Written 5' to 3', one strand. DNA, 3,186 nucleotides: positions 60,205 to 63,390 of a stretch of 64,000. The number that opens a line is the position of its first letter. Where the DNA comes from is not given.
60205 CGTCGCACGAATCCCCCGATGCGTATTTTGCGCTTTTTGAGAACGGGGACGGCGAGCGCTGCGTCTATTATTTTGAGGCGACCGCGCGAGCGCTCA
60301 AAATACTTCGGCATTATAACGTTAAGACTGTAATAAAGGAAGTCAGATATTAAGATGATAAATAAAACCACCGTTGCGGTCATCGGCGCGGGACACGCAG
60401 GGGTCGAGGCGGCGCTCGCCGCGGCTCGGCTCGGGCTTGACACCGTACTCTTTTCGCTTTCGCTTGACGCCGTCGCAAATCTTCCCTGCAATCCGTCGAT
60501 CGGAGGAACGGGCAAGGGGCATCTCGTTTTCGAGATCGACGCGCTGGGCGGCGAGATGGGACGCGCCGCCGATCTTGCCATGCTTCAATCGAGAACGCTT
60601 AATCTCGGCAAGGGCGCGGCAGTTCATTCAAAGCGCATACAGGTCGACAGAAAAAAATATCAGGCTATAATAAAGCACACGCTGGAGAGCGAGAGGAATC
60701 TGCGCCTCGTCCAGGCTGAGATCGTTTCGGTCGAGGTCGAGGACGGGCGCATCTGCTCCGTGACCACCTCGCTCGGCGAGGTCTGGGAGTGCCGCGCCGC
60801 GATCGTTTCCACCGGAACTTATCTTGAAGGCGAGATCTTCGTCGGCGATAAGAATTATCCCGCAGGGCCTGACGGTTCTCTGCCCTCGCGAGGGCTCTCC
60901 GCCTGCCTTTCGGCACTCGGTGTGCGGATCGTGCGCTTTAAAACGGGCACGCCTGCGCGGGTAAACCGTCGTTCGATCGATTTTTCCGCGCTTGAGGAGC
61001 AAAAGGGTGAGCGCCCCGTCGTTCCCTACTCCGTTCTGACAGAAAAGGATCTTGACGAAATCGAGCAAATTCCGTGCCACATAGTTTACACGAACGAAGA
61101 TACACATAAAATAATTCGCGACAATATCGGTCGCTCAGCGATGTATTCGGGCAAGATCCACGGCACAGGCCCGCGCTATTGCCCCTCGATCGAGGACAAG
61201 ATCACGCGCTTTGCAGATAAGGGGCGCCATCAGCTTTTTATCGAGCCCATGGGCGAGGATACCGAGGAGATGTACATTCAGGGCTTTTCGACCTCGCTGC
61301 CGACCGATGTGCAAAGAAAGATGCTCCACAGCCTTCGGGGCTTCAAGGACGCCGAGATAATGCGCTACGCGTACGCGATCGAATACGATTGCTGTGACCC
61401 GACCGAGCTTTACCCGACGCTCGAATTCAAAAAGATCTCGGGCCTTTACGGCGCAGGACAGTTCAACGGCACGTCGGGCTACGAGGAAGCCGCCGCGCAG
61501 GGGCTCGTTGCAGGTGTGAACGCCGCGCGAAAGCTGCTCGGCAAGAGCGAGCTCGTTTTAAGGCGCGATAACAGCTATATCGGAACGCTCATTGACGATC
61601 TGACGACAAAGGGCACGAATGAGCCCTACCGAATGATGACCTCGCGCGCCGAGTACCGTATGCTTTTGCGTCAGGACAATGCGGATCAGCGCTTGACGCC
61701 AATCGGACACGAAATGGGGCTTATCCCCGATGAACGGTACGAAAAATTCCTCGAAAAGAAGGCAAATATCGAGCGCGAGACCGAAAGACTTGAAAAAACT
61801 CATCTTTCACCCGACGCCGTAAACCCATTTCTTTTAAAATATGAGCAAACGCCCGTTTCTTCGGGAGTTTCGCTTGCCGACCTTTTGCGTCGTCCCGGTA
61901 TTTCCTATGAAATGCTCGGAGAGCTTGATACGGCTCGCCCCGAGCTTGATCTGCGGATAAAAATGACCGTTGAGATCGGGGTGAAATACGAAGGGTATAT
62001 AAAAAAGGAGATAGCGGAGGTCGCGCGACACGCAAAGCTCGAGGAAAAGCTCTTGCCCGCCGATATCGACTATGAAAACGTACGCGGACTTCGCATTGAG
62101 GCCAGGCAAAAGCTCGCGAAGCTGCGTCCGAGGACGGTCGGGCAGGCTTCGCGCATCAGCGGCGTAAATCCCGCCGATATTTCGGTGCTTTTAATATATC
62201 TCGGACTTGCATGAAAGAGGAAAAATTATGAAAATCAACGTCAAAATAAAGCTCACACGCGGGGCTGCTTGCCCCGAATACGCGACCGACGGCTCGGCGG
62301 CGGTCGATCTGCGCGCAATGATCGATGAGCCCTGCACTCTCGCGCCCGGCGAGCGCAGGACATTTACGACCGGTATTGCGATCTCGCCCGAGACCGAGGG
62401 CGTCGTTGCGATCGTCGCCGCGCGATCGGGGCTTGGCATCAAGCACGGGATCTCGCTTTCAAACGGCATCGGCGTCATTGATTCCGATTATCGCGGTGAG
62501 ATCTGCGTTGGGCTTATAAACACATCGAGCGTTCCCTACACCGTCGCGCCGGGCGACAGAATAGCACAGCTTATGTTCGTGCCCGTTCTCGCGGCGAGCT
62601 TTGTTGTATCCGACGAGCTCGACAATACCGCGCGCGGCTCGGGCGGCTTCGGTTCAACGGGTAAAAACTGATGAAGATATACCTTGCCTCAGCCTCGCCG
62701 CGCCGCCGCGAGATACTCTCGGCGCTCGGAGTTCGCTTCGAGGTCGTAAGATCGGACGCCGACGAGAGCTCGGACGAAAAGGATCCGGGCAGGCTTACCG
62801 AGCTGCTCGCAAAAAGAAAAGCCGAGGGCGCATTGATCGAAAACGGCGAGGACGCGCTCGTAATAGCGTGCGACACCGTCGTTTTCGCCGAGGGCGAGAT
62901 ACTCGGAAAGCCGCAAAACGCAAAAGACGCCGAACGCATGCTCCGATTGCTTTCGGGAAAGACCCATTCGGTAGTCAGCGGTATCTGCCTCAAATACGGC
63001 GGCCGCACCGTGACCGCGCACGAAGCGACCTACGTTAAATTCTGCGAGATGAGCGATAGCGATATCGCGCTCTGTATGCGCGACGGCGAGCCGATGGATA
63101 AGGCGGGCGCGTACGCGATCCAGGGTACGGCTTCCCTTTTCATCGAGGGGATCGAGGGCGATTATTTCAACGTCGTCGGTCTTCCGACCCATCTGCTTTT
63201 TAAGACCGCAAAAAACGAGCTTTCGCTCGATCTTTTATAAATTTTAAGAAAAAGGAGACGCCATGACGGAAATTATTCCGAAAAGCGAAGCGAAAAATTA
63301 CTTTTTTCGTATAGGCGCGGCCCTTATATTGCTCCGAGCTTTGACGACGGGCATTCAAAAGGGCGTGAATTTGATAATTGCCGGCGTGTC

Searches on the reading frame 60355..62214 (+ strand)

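Call 24: search_protein_families(library=pfam, proteins=[window:60355-62214:+], max_evalue=0.00001)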
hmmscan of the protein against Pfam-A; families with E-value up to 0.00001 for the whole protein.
window:60355-62214:+ (619 aa): 5 families
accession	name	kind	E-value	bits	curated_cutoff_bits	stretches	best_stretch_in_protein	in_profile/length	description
PF01134.28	GIDA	-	6.7e-154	513.1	22.1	1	7-397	2-390/391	Glucose inhibited division protein A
PF13932.14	SAM_GIDA_C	-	2.5e-26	91.7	27.1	1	558-613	2-57/57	tRNA modifying enzyme MnmG/GidA C-terminal helical bundle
PF21680.2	GIDA_C_1st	-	7e-26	91.3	24.7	1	459-552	1-95/96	tRNA modifying enzyme MnmG/GidA C-terminal helical domain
PF12831.13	FAD_oxidored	-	2.1e-08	34.3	27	1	7-151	2-140/416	FAD dependent oxidoreductase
PF07992.20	Pyr_redox_2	-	2.5e-06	27.6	26.1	1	6-115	2-66/291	Pyridine nucleotide-disulphide oxidoreductase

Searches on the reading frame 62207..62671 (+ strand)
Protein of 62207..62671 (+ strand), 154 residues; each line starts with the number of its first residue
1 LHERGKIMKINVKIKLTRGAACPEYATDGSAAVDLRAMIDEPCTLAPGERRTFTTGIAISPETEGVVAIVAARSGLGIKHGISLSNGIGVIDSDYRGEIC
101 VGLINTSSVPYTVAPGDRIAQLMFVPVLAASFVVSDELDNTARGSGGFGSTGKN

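Call 24: search_protein_families(library=pfam, proteins=[window:62207-62671:+], max_evalue=0.00001)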
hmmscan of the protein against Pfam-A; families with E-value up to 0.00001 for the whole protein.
window:62207-62671:+ (154 aa): 2 families
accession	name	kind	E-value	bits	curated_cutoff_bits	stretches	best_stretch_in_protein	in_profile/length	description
PF00692.24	dUTPase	-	3e-27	95.4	22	1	21-152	4-129/129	dUTPase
PF22769.1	DCD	-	1.1e-06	29.3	27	1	64-124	91-150/153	dCTP deaminase-like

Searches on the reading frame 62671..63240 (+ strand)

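Call 24: search_protein_families(library=pfam, proteins=[window:62671-63240:+], max_evalue=0.00001)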
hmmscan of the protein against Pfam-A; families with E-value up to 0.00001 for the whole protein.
window:62671-63240:+ (189 aa): 1 family
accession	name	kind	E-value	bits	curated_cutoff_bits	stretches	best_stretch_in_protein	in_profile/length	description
PF02545.19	Maf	-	6.7e-57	192.6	27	1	2-180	1-184/187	Maf-like protein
